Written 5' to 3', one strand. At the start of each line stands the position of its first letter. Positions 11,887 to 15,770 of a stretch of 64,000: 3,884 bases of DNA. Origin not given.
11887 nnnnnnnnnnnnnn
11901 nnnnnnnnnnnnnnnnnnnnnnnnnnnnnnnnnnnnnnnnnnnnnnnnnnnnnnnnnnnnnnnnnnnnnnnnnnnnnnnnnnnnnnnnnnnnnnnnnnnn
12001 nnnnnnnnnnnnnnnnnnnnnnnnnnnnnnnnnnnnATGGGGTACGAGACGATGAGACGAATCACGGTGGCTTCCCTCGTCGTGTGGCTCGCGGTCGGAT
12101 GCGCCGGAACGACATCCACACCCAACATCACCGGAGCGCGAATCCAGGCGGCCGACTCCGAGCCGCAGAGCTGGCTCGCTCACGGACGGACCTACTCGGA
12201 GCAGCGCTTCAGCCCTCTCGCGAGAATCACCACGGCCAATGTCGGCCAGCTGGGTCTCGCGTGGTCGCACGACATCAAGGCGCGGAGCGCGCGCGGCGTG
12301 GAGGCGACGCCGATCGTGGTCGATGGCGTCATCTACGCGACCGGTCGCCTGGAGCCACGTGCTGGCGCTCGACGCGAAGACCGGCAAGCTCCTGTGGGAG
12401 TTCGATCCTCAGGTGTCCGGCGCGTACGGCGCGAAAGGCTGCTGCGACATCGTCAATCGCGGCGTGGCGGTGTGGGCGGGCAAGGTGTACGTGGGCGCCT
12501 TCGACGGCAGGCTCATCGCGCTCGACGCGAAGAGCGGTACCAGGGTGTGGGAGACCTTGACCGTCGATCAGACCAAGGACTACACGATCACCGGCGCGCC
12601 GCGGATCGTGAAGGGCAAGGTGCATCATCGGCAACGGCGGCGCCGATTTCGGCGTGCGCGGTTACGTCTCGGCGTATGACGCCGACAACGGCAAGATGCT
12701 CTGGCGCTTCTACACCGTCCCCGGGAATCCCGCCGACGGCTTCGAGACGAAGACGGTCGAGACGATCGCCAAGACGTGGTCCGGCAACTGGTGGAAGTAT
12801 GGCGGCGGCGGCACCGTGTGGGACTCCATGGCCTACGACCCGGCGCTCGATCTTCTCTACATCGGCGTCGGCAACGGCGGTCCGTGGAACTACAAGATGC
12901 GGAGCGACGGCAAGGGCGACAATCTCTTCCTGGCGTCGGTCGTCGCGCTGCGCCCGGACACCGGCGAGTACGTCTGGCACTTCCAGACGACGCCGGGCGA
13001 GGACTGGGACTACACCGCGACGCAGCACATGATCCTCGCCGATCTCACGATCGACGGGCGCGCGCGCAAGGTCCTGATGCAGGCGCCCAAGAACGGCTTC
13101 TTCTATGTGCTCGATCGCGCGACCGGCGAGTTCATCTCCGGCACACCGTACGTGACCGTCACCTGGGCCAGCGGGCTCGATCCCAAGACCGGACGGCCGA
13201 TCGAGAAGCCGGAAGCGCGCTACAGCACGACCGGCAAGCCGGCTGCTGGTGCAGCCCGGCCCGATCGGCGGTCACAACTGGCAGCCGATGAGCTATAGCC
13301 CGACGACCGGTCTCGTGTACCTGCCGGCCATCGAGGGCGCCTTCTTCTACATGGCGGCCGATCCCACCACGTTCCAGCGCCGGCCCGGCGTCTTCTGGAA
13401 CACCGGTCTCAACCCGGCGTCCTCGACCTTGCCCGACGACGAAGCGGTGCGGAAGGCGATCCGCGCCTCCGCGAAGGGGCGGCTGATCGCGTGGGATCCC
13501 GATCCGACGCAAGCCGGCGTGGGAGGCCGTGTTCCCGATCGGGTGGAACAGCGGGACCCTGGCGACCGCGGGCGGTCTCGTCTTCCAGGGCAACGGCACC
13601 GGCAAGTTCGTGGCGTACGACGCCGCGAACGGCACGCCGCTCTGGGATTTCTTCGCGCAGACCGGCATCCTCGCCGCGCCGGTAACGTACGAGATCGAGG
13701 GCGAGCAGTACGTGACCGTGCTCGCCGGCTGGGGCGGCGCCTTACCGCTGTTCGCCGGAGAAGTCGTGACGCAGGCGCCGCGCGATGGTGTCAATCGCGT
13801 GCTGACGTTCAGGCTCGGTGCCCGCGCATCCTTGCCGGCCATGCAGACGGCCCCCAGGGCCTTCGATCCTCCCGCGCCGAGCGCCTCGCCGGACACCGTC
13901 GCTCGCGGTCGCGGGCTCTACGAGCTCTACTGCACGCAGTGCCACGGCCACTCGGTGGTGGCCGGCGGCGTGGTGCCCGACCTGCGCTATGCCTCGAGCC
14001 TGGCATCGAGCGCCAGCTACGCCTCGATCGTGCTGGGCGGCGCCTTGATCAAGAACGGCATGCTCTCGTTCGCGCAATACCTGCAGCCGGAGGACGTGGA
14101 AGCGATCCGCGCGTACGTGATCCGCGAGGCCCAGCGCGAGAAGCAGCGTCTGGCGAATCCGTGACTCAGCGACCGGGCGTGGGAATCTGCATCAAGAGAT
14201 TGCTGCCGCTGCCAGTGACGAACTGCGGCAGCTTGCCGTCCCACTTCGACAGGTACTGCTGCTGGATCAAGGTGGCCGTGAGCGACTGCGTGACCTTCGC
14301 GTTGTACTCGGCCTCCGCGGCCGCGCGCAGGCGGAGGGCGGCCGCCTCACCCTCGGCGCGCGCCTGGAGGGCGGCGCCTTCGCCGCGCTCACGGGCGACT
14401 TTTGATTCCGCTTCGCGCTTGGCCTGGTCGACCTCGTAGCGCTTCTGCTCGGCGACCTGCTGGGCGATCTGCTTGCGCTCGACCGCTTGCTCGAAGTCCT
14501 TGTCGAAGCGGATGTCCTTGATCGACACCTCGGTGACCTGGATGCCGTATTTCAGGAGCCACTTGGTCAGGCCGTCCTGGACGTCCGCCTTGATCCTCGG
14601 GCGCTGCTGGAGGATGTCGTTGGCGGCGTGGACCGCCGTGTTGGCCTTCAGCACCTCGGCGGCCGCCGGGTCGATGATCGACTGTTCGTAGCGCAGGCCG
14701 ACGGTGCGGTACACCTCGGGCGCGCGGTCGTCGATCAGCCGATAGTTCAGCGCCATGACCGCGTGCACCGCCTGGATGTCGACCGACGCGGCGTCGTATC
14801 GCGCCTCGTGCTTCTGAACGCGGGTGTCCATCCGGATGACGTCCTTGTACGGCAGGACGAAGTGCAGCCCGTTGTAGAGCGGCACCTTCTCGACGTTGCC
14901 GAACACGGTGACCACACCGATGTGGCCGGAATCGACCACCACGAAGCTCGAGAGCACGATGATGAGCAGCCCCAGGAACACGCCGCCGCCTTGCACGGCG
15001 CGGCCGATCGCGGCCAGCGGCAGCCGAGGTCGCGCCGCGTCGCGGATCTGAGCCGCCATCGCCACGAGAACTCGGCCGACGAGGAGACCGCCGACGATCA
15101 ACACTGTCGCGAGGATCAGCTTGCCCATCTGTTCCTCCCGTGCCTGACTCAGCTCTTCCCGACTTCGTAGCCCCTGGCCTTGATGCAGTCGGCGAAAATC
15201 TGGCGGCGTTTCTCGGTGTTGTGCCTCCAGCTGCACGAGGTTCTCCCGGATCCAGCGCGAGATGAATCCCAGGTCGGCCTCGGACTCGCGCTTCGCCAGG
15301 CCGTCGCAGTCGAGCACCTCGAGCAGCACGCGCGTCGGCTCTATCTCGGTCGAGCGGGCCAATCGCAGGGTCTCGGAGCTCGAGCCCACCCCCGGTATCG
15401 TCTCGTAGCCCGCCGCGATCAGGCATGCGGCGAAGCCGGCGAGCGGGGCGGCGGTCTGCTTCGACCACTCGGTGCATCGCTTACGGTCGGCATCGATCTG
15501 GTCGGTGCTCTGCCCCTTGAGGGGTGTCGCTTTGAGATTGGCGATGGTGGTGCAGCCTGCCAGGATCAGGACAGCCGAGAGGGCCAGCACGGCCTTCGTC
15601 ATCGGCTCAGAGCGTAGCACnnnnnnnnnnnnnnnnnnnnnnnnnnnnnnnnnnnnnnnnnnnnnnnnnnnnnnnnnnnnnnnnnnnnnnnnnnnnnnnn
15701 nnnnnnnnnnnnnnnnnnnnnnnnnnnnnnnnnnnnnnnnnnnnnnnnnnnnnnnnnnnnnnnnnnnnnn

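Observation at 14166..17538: Minus-strand operon: small protein, metallophosphoesterase, lipoprotein module, lipoprotein module, SPFH, with no stop codons between modules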

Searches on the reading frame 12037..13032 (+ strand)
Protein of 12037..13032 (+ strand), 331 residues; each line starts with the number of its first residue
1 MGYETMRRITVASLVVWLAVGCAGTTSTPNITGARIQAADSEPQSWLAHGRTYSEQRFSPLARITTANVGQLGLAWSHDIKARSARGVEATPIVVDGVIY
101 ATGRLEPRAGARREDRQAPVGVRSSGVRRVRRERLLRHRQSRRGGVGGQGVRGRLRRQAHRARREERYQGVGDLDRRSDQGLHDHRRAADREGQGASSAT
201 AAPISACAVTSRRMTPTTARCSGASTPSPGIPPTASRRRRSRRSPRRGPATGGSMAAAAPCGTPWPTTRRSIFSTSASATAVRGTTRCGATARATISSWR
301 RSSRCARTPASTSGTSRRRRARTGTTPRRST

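Call 7: search_protein_families(library=ncbifam, proteins=[window:12037-13032:+], max_evalue=0.001)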
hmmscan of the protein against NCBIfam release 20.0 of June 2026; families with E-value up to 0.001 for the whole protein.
window:12037-13032:+ (331 aa): 3 families
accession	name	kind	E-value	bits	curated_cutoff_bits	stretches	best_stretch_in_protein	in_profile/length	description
TIGR03075.1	PQQ_enz_alc_DH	subfamily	2.3e-17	62.8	480.05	1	29-104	4-77/530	PQQ-dependent dehydrogenase, methanol/ethanol family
TIGR04528.1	acido_non_PQQ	subfamily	5.3e-11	42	650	1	43-102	3-64/493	acido-empty-quinoprotein group A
TIGR03074.1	PQQ_membr_DH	subfamily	9.1e-09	33.7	832.65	1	34-101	145-218/783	membrane-bound PQQ-dependent dehydrogenase, glucose/quinate/shikimate family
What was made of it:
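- The PQQ alcohol dehydrogenase at 12037-14164 lies in five frame pieces that match consecutive profile positions (call 7).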

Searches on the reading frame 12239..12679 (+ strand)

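Call 7: search_protein_families(library=ncbifam, proteins=[window:12239-12679:+], max_evalue=0.001)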
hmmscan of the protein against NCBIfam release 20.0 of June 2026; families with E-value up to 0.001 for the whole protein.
window:12239-12679:+ (146 aa): 6 families
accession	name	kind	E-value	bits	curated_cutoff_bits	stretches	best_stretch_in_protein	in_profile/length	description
TIGR03075.1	PQQ_enz_alc_DH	subfamily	2.5e-32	112.2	480.05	1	37-128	77-168/530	PQQ-dependent dehydrogenase, methanol/ethanol family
TIGR04528.1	acido_non_PQQ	subfamily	3.8e-16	58.9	650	1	39-128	67-150/493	acido-empty-quinoprotein group A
NF008351.0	PRK11138.1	equivalog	7.9e-09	34.5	423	1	40-107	80-147/394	outer membrane protein assembly factor BamB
TIGR03300.1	assembly_YfgL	equivalog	7.4e-08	31.5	285.2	1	40-106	76-131/377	outer membrane protein assembly factor BamB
TIGR03074.1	PQQ_membr_DH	subfamily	1.4e-05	23.2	832.65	1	39-101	223-300/783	membrane-bound PQQ-dependent dehydrogenase, glucose/quinate/shikimate family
NF053615.1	SerThrKinAfsKStmc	equivalog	0.00029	19.6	1300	1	37-108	626-692/809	protein serine/threonine kinase AfsK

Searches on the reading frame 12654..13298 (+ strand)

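Call 7: search_protein_families(library=ncbifam, proteins=[window:12654-13298:+], max_evalue=0.001)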
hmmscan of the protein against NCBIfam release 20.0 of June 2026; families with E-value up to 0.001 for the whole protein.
window:12654-13298:+ (214 aa): 3 families
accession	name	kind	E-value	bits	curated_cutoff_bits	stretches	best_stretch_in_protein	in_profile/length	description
TIGR03075.1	PQQ_enz_alc_DH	subfamily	3e-74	250.5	480.05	1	2-191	180-369/530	PQQ-dependent dehydrogenase, methanol/ethanol family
TIGR04528.1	acido_non_PQQ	subfamily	1.1e-50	172.8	650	1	2-195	162-343/493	acido-empty-quinoprotein group A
TIGR03074.1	PQQ_membr_DH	subfamily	3e-23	81.6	832.65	1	3-169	355-509/783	membrane-bound PQQ-dependent dehydrogenase, glucose/quinate/shikimate family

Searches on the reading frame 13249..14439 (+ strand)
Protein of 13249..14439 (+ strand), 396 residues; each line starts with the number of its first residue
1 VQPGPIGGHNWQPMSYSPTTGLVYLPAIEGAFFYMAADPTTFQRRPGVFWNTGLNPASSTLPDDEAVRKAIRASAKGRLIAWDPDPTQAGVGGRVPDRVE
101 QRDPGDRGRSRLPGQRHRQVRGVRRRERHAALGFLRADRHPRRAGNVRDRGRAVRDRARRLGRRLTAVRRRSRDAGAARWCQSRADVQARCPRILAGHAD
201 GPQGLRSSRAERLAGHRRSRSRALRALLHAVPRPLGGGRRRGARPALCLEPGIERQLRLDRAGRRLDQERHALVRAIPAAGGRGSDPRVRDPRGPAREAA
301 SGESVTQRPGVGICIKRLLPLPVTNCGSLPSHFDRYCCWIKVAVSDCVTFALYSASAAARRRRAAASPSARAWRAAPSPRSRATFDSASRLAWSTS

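Call 7: search_protein_families(library=ncbifam, proteins=[window:13249-14439:+], max_evalue=0.001)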
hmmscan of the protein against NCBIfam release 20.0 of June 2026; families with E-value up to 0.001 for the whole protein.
window:13249-14439:+ (396 aa): 1 family
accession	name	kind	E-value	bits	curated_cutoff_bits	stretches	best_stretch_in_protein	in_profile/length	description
TIGR03075.1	PQQ_enz_alc_DH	subfamily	1.1e-09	37.5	480.05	1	2-85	383-452/530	PQQ-dependent dehydrogenase, methanol/ethanol family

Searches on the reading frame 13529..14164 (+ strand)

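Call 7: search_protein_families(library=ncbifam, proteins=[window:13529-14164:+], max_evalue=0.001)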
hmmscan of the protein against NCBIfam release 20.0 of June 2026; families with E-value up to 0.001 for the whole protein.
window:13529-14164:+ (211 aa): 8 families
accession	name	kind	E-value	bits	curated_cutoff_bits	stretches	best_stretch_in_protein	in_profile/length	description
TIGR03075.1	PQQ_enz_alc_DH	subfamily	1e-22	80.5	480.05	1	4-70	464-530/530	PQQ-dependent dehydrogenase, methanol/ethanol family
TIGR04528.1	acido_non_PQQ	subfamily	1.2e-13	50.7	650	1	7-67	425-485/493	acido-empty-quinoprotein group A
TIGR03074.1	PQQ_membr_DH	subfamily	1.5e-09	36.2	832.65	1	7-70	702-767/783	membrane-bound PQQ-dependent dehydrogenase, glucose/quinate/shikimate family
TIGR04494.1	c550_PedF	equivalog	5e-09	36.2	122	1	120-197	47-127/133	cytochrome c-550 PedF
NF011054.0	PRK14486.1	equivalog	3e-07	30.2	447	1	120-201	211-291/294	putative bifunctional cbb3-type cytochrome c oxidase subunit II/cytochrome c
NF045930.1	Cytc6PetJCyano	equivalog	0.00011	22.1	135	1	119-203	23-108/110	cytochrome c6 PetJ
NF050122.1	bc1_QcrC_actin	exception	0.00036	19.9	200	1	121-202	133-213/253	cytochrome bc1 complex diheme cytochrome c subunit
NF045774.1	cytochro_C551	exception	0.0009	19.2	118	0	123-196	38-105/110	cytochrome c551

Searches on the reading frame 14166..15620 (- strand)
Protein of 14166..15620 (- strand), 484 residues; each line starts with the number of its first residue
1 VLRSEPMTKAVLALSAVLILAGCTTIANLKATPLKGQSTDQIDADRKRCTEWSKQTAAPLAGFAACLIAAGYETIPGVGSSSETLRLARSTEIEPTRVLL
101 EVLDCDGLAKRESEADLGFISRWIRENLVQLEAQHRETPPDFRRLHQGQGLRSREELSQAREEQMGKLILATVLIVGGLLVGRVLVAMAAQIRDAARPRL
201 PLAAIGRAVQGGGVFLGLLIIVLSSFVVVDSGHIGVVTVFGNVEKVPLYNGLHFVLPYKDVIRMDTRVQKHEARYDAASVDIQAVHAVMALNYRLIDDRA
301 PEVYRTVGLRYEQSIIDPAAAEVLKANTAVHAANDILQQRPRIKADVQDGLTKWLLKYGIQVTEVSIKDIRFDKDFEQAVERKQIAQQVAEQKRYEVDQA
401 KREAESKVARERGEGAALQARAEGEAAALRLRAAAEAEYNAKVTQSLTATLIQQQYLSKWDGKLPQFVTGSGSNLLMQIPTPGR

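Call 3: search_protein_families(library=pfam, proteins=[window:14166-15620:-], max_evalue=0.1)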
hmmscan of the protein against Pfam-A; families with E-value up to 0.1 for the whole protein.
window:14166-15620:- (484 aa): 1 family
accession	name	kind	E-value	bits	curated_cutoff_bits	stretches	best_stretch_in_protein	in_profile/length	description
PF01145.31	Band_7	-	1.1e-30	107.4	23.6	1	228-404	2-176/176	SPFH domain / Band 7 family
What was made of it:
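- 14166..15128 (-): SPFH/Band-7 gene (320 aa) with its own GGGAGG ribosome-binding site (15141-15136) and ATG at 15128. It has two N-terminal hydrophobic segments (about residues 4-24 and 47-66), the SPFH domain and an Ala/Glu-rich helical tail. Pfam PF01145 scores 107 bits (call 3).
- On SPFH / Band 7 (Pfam PF01145): 107.4 bits against 23.6, covering profile positions 2-176 of 176 (call 3).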

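Call 4: search_protein_families(library=ncbifam, proteins=[window:14166-15620:-], max_evalue=0.1)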
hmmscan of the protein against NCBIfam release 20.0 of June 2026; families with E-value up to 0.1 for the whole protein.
window:14166-15620:- (484 aa): 5 families
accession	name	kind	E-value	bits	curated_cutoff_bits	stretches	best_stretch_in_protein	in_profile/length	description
TIGR01933.1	hflK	equivalog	4.3e-11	42.7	159.4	1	227-444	2-216/261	FtsH protease activity modulator HflK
TIGR01932.1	hflC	equivalog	7.2e-07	28.3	134.4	2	322-438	155-269/318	protease modulator HflC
NF008259.0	PRK11029.1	equivalog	0.0016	17.5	427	1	217-276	11-77/334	protease modulator HflC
NF040519.1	Sbal_3080_fam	subfamily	0.029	14.7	80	0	13-38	2-27/136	Sbal_3080 family lipoprotein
NF058507.1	FlotScfldFlot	equivalog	0.037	13.1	700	1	331-387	144-200/477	flotillin lipid rafts scaffold protein FloT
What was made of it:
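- On HflK/HflC FtsH modulators: TIGR01933 scores 42.7 against 159.4 and TIGR01932 scores 28.3 against 134.4 (call 4).
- Closest known: SPFH. Different: The HflK and HflC NCBIfam scores are far below cut-off, at 42.7 against 159.4 and 28.3 against 134.4 (call 4).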
